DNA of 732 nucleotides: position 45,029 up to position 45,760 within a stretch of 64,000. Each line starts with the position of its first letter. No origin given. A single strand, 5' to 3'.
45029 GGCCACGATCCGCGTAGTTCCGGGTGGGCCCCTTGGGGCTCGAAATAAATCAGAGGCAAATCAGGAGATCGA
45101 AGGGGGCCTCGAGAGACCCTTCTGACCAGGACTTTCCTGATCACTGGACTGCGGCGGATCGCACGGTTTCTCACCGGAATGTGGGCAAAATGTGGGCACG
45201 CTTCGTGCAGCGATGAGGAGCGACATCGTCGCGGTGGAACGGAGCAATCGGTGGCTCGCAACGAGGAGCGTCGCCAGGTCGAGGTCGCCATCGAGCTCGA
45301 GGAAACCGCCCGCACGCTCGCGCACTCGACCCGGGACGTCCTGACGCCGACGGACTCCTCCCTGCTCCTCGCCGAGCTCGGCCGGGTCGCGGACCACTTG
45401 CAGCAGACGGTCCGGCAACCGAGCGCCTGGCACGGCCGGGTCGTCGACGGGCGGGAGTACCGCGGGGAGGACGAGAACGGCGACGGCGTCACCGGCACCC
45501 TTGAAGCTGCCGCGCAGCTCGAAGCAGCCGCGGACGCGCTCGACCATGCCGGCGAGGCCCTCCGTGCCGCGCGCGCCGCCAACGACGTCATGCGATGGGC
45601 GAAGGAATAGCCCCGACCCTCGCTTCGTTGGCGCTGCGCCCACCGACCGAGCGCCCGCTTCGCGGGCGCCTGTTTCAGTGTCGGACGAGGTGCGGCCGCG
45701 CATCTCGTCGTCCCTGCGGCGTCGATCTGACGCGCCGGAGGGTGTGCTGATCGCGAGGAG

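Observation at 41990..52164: Two tandem relic tyrosine-integrase elements from a tRNA-Lys site, each with a two-gene cassette between int and att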

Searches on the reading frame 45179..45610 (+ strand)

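Call 15: search_protein_families(library=pfam, proteins=[window:45179-45610:+], max_evalue=0.01)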
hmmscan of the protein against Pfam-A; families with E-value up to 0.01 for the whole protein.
window:45179-45610:+ (143 aa): 0 families

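Call 46: search_protein_families(library=padloc, proteins=[window:45179-45610:+], max_evalue=0.001)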
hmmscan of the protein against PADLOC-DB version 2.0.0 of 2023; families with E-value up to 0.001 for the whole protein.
window:45179-45610:+ (143 aa): 0 families

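Call 62: search_protein_families(library=pfam, proteins=[window:45179-45610:+], max_evalue=5)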
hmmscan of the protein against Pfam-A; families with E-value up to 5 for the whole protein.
window:45179-45610:+ (143 aa): 1 family
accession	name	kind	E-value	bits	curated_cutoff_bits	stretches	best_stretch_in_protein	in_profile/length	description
PF02983.19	Pro_Al_protease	-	4.3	7.9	23.4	0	111-127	3-19/59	Alpha-lytic protease prodomain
